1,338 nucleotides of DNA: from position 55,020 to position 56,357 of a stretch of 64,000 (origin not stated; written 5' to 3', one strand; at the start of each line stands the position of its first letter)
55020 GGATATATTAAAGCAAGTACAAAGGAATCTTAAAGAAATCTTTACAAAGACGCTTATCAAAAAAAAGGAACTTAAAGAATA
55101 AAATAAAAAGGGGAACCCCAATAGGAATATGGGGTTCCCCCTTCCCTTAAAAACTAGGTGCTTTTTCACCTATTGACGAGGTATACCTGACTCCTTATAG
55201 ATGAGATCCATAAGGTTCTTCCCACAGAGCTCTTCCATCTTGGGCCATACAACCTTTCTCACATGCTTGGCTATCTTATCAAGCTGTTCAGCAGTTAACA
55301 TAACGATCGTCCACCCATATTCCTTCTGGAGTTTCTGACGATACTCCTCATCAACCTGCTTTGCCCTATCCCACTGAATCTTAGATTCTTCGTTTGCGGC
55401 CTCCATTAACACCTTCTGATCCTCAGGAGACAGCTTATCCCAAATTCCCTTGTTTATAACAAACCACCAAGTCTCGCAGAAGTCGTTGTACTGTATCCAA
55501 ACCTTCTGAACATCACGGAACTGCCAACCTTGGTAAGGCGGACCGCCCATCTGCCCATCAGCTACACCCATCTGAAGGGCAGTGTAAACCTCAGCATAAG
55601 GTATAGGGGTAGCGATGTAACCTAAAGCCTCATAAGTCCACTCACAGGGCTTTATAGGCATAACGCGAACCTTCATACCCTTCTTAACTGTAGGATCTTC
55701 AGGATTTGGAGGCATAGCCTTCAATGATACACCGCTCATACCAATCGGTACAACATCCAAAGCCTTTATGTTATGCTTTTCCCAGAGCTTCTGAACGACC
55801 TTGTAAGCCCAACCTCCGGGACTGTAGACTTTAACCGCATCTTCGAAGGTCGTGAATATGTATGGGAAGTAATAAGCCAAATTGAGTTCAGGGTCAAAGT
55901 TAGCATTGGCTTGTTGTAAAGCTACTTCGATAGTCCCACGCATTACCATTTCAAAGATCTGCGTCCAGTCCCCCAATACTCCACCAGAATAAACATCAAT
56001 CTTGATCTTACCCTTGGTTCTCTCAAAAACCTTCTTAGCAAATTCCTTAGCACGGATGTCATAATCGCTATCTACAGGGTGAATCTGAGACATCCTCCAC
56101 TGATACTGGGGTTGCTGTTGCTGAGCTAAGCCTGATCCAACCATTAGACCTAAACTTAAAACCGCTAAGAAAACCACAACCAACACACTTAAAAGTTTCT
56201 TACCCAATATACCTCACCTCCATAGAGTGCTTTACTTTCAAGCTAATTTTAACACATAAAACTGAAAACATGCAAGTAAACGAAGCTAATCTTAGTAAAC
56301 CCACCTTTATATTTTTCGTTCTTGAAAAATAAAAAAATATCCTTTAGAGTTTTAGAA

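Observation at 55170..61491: Orphan ortAB (2-amino-4-ketopentanoate thiolase) + gdh module inserted inside a TRAP transporter operon, without the rest of the ornithine fermentation pathway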

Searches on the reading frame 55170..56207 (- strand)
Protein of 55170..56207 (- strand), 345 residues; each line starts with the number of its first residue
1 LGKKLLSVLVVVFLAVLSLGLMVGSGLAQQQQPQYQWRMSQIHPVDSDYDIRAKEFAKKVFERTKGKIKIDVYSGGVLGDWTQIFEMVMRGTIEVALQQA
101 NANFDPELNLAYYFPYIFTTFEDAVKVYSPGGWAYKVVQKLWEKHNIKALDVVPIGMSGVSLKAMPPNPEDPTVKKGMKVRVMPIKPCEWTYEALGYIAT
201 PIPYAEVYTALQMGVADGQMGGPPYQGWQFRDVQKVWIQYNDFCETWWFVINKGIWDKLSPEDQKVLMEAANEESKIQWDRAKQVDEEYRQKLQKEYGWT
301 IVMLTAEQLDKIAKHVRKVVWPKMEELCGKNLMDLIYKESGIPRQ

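Call 3: search_protein_families(library=pfam, proteins=[window:55170-56207:-])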
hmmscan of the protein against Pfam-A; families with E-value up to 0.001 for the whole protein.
window:55170-56207:- (345 aa): 1 family
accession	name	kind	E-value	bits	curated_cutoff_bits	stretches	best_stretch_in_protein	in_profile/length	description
PF03480.18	DctP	-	3e-45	155.2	23.4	1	40-320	2-279/286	Bacterial extracellular solute-binding protein, family 7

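Call 4: search_protein_families(library=ncbifam, proteins=[window:55170-56207:-])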
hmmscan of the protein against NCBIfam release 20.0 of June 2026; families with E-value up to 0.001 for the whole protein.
window:55170-56207:- (345 aa): 2 families
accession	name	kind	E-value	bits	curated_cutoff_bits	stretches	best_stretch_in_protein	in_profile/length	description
NF037995.1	TRAP_S1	subfamily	2.1e-35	122.4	50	1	39-310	2-269/271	TRAP transporter substrate-binding protein DctP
TIGR00787.1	dctP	subfamily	1.9e-31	109.4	175.05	1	52-293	14-253/257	DctP family TRAP transporter solute-binding subunit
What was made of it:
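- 55170..56207 (-): dctP, the TRAP solute-binding subunit (345 aa). It has an N-terminal signal-peptide-like segment and has its own promoter, separate from dctQM. PF03480 scores 155 bits and NF037995 scores 122 bits (calls 3, 4).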

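Call 26: search_solved_structures(query=window:55170-56207:-, max_evalue=1e-10, show_alignments=2)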
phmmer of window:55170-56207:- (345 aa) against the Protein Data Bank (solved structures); distinct sequences matched with E-value up to 1e-10: 68 (the best 60 are shown).
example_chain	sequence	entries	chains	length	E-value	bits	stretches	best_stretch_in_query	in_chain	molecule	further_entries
4ngu_A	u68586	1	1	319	7.2e-22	81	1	53-311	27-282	TRAP dicarboxylate transporter, DctP subunit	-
4p47_A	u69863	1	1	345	1.2e-21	80.3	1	8-337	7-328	TRAP dicarboxylate transporter, DctP subunit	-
4n8g_A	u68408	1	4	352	9.2e-21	77.4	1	12-309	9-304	TRAP dicarboxylate transporter, DctP subunit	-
4pdh_A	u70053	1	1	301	1.4e-20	76.7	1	49-286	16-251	TRAP dicarboxylate transporter, DctP subunit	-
4o94_A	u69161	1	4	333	2e-20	76.3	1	51-336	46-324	TRAP dicarboxylate transporter DctP subunit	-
4x8r_A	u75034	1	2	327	1.1e-19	73.8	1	30-280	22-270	TRAP dicarboxylate transporter, DctP subunit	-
4p1l_A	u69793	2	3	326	1.3e-19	73.6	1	32-285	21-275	TRAP dicarboxylate transporter, DctP subunit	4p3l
4n15_A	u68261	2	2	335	1.8e-19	73.2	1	17-326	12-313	TRAP dicarboxylate transporter, DctP subunit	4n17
4ln5_A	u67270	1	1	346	2e-19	73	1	17-326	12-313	TRAP dicarboxylate transporter, DctP subunit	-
4p9k_A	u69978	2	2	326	7.5e-19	71.1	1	45-287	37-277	TRAP dicarboxylate transporter, DctP subunit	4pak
4pdd_A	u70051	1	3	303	1e-18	70.7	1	42-295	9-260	TRAP dicarboxylate transporter, DctP subunit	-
3gyy_A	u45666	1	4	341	1.4e-18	70.2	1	21-335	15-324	Periplasmic substrate binding protein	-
4x04_A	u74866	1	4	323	3.4e-18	68.9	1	38-283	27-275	solute binding protein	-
4ng7_A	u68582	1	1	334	4.3e-18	68.6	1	38-283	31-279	TRAP periplasmic solute binding protein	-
2vpn_A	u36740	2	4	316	5.8e-18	68.2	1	49-335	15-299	PERIPLASMIC SUBSTRATE BINDING PROTEIN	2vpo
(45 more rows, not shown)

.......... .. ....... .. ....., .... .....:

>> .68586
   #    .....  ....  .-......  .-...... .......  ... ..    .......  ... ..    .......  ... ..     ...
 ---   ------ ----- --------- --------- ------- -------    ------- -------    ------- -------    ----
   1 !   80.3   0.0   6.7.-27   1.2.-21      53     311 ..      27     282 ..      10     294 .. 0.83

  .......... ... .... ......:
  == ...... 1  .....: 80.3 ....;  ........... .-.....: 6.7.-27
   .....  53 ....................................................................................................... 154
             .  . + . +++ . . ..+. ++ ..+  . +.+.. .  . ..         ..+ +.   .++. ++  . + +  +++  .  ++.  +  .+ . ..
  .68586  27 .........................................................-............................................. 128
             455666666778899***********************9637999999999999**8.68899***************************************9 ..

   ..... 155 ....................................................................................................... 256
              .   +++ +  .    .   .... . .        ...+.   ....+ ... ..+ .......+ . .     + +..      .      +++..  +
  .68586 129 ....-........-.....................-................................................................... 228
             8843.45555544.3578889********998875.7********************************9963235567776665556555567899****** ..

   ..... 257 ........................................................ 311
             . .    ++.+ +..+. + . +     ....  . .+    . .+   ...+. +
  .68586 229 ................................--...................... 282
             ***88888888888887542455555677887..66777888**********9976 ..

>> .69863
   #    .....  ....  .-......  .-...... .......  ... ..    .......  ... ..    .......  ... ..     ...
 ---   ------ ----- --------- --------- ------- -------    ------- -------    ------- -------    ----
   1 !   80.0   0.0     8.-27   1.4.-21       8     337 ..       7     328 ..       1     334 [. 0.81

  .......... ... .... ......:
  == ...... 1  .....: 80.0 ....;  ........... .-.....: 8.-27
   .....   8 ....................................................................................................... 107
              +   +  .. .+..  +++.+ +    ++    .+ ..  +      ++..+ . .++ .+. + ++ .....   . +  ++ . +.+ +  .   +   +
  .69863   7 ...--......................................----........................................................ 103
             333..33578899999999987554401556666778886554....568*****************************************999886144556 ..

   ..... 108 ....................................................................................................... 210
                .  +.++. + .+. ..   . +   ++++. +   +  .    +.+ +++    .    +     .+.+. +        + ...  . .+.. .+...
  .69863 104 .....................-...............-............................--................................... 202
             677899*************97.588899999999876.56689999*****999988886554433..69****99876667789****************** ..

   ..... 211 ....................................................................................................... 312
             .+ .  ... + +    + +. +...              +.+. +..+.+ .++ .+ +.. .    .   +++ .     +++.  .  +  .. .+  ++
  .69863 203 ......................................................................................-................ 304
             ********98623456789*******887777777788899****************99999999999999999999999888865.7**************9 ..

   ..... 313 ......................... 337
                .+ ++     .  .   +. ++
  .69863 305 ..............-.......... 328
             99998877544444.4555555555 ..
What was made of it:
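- On TRAP transporter, DctP type: It aligns with an arginine in 4NGU and 4P47 (call 26).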

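Call 34: find_homologous_proteins(query=window:55170-56207:-, max_evalue=1e-20)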
Query window:55170-56207:- (345 aa): 146 proteins with E <= 1e-20 among 1441 candidates; the best 120 are listed.
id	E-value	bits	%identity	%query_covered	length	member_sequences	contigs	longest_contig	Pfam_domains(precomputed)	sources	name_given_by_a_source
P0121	2.5e-218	742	97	90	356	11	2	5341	PF03480.19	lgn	-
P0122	6.1e-186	636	76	99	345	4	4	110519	PF03480.19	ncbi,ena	-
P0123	1.9e-178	611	74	100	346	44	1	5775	PF03480.19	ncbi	-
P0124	2.8e-177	607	73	99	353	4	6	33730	PF03480.19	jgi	-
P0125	4.7e-174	596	72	99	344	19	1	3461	PF03480.19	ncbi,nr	ncbi:MAG: TRAP transporter substrate-binding protein DctP [Acetomicrobium sp.]|nr:TRAP transporter s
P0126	5.8e-162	557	69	97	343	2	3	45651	PF03480.19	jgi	-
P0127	2.0e-161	555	68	99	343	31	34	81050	PF03480.19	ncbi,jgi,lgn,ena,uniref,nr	ncbi:TRAP-type C4-dicarboxylate transport system substrate-binding protein [Aminivibrio pyruvatiphil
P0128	6.6e-161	553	67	99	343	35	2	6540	PF03480.19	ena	-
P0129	2.7e-160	551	67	99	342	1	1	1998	PF03480.19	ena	-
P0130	2.9e-160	551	68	99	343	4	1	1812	PF03480.19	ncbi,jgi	jgi:TRAP-type C4-dicarboxylate transport system substrate-binding protein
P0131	8.4e-160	550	68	99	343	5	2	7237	PF03480.19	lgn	-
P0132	1.2e-159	549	71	92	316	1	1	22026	PF03480.19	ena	-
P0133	9.0e-159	546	68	97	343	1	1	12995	PF03480.19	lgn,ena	-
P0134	1.0e-158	546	68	97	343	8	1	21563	PF03480.19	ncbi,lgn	-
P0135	1.6e-158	545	71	90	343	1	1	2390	PF03480.19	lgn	-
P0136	7.5e-158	543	67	97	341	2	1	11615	PF03480.19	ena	-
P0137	1.6e-157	542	66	100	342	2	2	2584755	PF03480.19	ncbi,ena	-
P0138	2.2e-157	542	69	97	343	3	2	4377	PF03480.19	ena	-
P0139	2.5e-156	538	67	97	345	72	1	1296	PF03480.19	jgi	-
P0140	3.6e-156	538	67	97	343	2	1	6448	PF03480.19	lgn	-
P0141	3.7e-156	538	66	99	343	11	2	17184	PF03480.19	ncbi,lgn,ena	-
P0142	5.7e-156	537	66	97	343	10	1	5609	PF03480.19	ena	-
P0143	5.7e-156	537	65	99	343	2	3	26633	PF03480.19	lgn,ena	-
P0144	8.1e-156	536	66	96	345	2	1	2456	PF03480.19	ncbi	-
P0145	3.3e-155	534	67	97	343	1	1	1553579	PF03480.19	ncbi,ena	-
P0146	5.9e-155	534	69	92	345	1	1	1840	PF03480.19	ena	-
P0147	7.0e-155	533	70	90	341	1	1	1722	PF03480.19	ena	-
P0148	2.9e-154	531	69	92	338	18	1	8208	PF03480.19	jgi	jgi:TRAP-type C4-dicarboxylate transport system substrate-binding protein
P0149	4.5e-154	531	66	97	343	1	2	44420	PF03480.19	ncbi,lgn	ncbi:DctP family TRAP transporter solute-binding subunit [Aminivibrio sp.]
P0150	9.3e-154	530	65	99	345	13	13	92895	PF03480.19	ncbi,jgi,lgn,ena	ncbi:TRAP transporter substrate-binding protein DctP [Aminobacterium colombiense]|jgi:TRAP-type C4-d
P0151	1.3e-153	529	66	97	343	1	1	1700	PF03480.19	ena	-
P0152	4.0e-153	528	66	99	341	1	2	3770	PF03480.19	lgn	-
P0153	5.7e-153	527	69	90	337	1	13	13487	PF03480.19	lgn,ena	-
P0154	6.1e-153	527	66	100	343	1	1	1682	PF03480.19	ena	-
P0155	5.5e-152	524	65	96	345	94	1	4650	PF03480.19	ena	-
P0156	1.1e-151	523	64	98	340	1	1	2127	PF03480.19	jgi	jgi:TRAP-type C4-dicarboxylate transport system substrate-binding protein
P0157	3.4e-151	521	65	98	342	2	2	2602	PF03480.19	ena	-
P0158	5.8e-151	521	65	96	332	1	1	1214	PF03480.19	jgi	jgi:TRAP-type C4-dicarboxylate transport system substrate-binding protein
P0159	8.4e-151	520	65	98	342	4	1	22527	PF03480.19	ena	-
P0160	4.3e-150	518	66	98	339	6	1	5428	PF03480.19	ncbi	-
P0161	1.7e-149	516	63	100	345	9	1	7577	PF03480.19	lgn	-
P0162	4.1e-149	514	64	97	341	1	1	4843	PF03480.19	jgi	jgi:TRAP-type C4-dicarboxylate transport system substrate-binding protein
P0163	5.9e-149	514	64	94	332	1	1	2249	PF03480.19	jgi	jgi:TRAP-type C4-dicarboxylate transport system substrate-binding protein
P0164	2.4e-148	512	66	96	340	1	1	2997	PF03480.19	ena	-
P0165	7.7e-148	510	66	97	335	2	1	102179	PF03480.19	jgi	jgi:TRAP-type C4-dicarboxylate transport system substrate-binding protein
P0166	1.7e-147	509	65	94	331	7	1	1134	PF03480.19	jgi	jgi:TRAP-type C4-dicarboxylate transport system substrate-binding protein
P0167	3.1e-147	508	64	97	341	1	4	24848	PF03480.19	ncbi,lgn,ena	-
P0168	6.6e-147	507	63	97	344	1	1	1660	PF03480.19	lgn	-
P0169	8.6e-147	507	63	97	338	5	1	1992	PF03480.19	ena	-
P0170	9.5e-146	503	62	99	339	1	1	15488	PF03480.19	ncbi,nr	ncbi:C4-dicarboxylate ABC transporter [Synergistales bacterium]|nr:C4-dicarboxylate ABC transporter 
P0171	2.2e-145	502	66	90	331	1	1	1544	PF03480.19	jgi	jgi:TRAP-type C4-dicarboxylate transport system substrate-binding protein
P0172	2.8e-144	499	63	95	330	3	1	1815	PF03480.19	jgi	jgi:TRAP-type C4-dicarboxylate transport system substrate-binding protein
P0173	9.1e-144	497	60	98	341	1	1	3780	PF03480.19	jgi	-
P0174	1.8e-143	496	60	97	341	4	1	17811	PF03480.19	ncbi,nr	ncbi:C4-dicarboxylate ABC transporter substrate-binding protein [Synergistales bacterium]|nr:C4-dica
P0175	6.5e-143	494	66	89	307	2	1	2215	PF03480.19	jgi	jgi:TRAP-type C4-dicarboxylate transport system substrate-binding protein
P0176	4.5e-140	485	61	96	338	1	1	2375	PF03480.19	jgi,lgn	jgi:TRAP-type C4-dicarboxylate transport system substrate-binding protein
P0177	7.5e-140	484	60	100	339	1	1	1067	PF03480.19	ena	-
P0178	5.7e-135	468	56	99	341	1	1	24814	PF03480.19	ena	-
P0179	5.9e-135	468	61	92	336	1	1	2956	PF03480.19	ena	-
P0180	1.0e-134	467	59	97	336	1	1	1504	PF03480.19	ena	-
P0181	5.8e-128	445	53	100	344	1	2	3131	PF03480.19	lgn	-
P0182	1.7e-120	420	66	76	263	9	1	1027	PF03480.19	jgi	-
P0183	2.0e-119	417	53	100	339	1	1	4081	PF03480.19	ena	-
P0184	5.6e-119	415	53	97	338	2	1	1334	PF03480.19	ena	-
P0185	2.6e-118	413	54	92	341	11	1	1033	PF03480.19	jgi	-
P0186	1.6e-117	411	53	96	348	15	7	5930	PF03480.19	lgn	-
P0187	1.4e-116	407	54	89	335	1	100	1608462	PF03480.19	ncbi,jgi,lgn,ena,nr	ncbi:MAG: TRAP transporter substrate-binding protein DctP [Thermovirgaceae bacterium]|jgi:TRAP-type 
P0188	5.3e-116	406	54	89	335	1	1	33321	PF03480.19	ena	-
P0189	6.2e-116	405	54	89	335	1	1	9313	PF03480.19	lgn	-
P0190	2.7e-115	403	53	96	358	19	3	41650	PF03480.19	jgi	-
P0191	3.2e-115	403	54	89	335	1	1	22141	PF03480.19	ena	-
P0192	7.7e-115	402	52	97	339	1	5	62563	PF03480.19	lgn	-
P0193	9.3e-115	401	50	97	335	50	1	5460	PF03480.19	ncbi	-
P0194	1.4e-114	401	54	87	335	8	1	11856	PF03480.19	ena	-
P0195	3.8e-113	396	50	93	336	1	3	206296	PF03480.19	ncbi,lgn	-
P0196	7.9e-113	395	64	75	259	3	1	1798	PF03480.19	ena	-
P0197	2.0e-112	394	54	87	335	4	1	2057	PF03480.19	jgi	-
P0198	2.1e-111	390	53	87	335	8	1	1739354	PF03480.19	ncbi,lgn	-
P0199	1.2e-110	388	51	93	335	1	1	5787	PF03480.19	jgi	jgi:TRAP-type C4-dicarboxylate transport system substrate-binding protein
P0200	2.7e-109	383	49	92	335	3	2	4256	PF03480.19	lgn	-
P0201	2.7e-109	383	49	92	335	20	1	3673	PF03480.19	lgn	-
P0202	4.7e-109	383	52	87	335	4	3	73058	PF03480.19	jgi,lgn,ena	-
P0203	8.4e-109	382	50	93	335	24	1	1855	PF03480.19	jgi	jgi:TRAP-type C4-dicarboxylate transport system substrate-binding protein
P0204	2.5e-107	377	49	97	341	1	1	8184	PF03480.19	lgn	-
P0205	3.8e-107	376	51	94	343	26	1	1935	PF03480.19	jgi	jgi:TRAP-type C4-dicarboxylate transport system substrate-binding protein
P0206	4.8e-107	376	51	88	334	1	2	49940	PF03480.19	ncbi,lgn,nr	ncbi:MAG: TRAP transporter substrate-binding protein DctP [Synergistales bacterium]|nr:TRAP transpor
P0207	6.3e-107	376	47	99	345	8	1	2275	PF03480.19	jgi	jgi:TRAP-type C4-dicarboxylate transport system substrate-binding protein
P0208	3.8e-105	370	47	99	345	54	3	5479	PF03480.19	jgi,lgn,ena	jgi:TRAP-type C4-dicarboxylate transport system substrate-binding protein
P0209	3.3e-104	367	51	97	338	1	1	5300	PF03480.19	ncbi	ncbi:MAG: TRAP transporter substrate-binding protein DctP [Thermodesulfobacteriota bacterium]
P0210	1.6e-103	364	50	96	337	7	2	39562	PF03480.19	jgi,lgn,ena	jgi:TRAP-type C4-dicarboxylate transport system substrate-binding protein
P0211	1.8e-103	364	48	99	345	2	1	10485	PF03480.19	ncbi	-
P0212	2.3e-103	364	48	98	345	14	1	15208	PF03480.19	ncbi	-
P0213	5.4e-103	363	49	97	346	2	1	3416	PF03480.19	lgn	-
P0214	1.2e-102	362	58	74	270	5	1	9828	PF03480.19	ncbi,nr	ncbi:MAG: TRAP transporter substrate-binding protein DctP, partial [Synergistales bacterium]|nr:TRAP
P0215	1.9e-101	358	51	89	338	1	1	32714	PF03480.19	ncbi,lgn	-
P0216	2.3e-101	357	48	97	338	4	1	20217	PF03480.19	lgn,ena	-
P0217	2.8e-100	354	48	98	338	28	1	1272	PF03480.19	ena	-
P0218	3.9e-100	353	47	99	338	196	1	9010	PF03480.19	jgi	-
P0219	6.0e-100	353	48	92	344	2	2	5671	PF03480.19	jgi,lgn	-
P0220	1.6e-99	351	48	88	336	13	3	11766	PF03480.19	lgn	-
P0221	2.7e-98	347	48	96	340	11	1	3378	PF03480.19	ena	-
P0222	3.1e-98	347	46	97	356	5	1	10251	PF03480.19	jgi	jgi:TRAP-type C4-dicarboxylate transport system substrate-binding protein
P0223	8.4e-98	346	49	97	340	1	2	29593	PF03480.19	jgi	jgi:TRAP-type C4-dicarboxylate transport system substrate-binding protein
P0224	8.8e-98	346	46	99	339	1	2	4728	PF03480.19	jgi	jgi:TRAP-type C4-dicarboxylate transport system substrate-binding protein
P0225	1.3e-97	345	45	99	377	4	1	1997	PF03480.19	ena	-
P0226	1.2e-96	342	47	97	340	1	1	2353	PF03480.19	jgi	jgi:TRAP-type C4-dicarboxylate transport system substrate-binding protein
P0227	1.5e-96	342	47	99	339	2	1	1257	PF03480.19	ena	-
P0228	1.7e-96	341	48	94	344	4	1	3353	PF03480.19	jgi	-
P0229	2.3e-96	341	46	99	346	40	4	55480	PF03480.19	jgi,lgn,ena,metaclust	metaclust:\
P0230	2.6e-96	341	47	97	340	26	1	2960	PF03480.19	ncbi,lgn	-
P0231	7.8e-96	339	47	97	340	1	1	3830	PF03480.19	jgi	jgi:TRAP-type C4-dicarboxylate transport system substrate-binding protein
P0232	8.2e-96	339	47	97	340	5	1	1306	PF03480.19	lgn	-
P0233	8.4e-96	339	47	97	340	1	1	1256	PF03480.19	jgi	jgi:TRAP-type C4-dicarboxylate transport system substrate-binding protein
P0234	1.5e-95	338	47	99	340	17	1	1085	PF03480.19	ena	-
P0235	1.9e-95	338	47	98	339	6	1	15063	PF03480.19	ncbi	-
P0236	2.2e-95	338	46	99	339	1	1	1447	PF03480.19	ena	-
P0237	6.4e-95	336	47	90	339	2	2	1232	PF03480.19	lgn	-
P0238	1.2e-94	335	46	99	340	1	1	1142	PF03480.19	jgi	jgi:TRAP-type C4-dicarboxylate transport system substrate-binding protein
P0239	1.5e-94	335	46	97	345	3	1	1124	PF03480.19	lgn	-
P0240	4.7e-94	333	47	95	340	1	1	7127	PF03480.19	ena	-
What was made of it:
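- The TRAP subfamily is small and centred on Synergistota: Acetomicrobium 72%, Aminivibrio 68%, Aminobacterium 65%, Thermovirgaceae 54% identity (call 34).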

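Call 35: find_encoding_contigs(protein=P0122, flank=9000, max_places=1)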
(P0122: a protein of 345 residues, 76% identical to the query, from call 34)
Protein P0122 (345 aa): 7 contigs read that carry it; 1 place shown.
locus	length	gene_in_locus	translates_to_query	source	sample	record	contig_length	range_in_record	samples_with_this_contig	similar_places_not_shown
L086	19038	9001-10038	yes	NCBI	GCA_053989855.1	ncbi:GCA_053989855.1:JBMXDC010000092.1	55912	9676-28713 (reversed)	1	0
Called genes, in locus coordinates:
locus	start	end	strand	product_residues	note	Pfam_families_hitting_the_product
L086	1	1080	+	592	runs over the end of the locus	PF17764:PriA_3primeBD, PF18319:Zn_ribbon_PriA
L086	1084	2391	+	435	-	PF00005:ABC_tran (faint), PF01926:MMR_HSR1, PF02421:FeoB_N, PF00009:GTP_EFTU (weak), PF00009:GTP_EFTU, PF02421:FeoB_N, PF01926:MMR_HSR1, PF14714:KH_dom-like, +4 more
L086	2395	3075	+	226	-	PF00072:Response_reg, PF00486:Trans_reg_C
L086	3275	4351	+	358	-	PF00512:HisKA, PF02518:HATPase_c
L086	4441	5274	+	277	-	PF12849:PBP_like_2, PF01547:SBP_bac_1, PF13531:SBP_bac_11, PF12727:PBP_like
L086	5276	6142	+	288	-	PF00528:BPD_transp_1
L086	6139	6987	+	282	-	PF00528:BPD_transp_1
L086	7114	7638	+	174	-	PF04290:DctQ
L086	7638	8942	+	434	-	PF06808:DctM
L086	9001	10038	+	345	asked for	PF03480:DctP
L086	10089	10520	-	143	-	PF00581:Rhodanese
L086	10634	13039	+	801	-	PF06103:DUF948 (faint), PF04108:ATG17_like (faint), PF17202:sCache_3_3, PF01601:CoV_S2 (faint), PF05531:NPV_P10 (faint), PF00015:MCPsignal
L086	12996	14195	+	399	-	PF13458:Peripla_BP_6, PF13433:Peripla_BP_5 (weak), PF01094:ANF_receptor (weak)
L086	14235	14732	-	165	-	PF00210:Ferritin, PF02915:Rubrerythrin (faint)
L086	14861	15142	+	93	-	PF00216:Bac_DNA_binding, PF18291:HU-HIG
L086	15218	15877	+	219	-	PF01569:PAP2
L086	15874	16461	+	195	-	-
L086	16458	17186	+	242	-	PF01135:PCMT (weak), PF05175:MTS, PF13847:Methyltransf_31, PF08241:Methyltransf_11 (faint), PF13649:Methyltransf_25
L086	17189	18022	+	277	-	PF00590:TP_methylase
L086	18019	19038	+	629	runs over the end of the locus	PF00133:tRNA-synt_1, PF01406:tRNA-synt_1e, PF09334:tRNA-synt_1g, PF00133:tRNA-synt_1, PF08264:Anticodon_1 (weak), PF01588:tRNA_bind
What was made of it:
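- L086 has an uninterrupted dctQMP (call 35).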

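Call 36: find_encoding_contigs(protein=P0127, flank=9000, max_places=1)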
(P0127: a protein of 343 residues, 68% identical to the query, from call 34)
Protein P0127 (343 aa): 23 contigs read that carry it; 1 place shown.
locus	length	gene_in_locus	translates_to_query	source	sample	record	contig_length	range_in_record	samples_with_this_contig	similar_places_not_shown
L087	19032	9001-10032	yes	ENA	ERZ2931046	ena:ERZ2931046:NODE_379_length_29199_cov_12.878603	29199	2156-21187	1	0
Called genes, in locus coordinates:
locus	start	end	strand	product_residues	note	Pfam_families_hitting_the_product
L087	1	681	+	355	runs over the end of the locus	PF03480:DctP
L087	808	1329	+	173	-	PF04290:DctQ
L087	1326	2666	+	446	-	PF03600:CitMHS (faint), PF06808:DctM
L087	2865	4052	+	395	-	PF00155:Aminotran_1_2, PF01053:Cys_Met_Meta_PP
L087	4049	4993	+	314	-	PF01370:Epimerase, PF02719:Polysacc_synt_2 (faint), PF04321:RmlD_sub_bind, PF16363:GDP_Man_Dehyd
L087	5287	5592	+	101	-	PF22010:OrtA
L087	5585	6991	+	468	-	PF00291:PALP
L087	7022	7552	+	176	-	PF04290:DctQ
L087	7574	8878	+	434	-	PF06808:DctM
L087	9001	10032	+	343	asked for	PF03480:DctP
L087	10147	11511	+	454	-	PF00202:Aminotran_3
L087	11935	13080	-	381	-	PF04414:tRNA_deacylase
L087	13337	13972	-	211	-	PF00300:His_Phos_1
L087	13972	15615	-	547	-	PF00389:2-Hacid_dh, PF02826:2-Hacid_dh_C, PF03446:NAD_binding_2 (weak), PF19304:PGDH_inter, PF01842:ACT (weak)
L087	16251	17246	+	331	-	PF03480:DctP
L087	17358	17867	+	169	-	PF04290:DctQ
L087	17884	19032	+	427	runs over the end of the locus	PF06808:DctM, PF03606:DcuC (faint)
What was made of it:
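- ortAB-dctQMP-AT3 in Aminivibrio (call 36);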
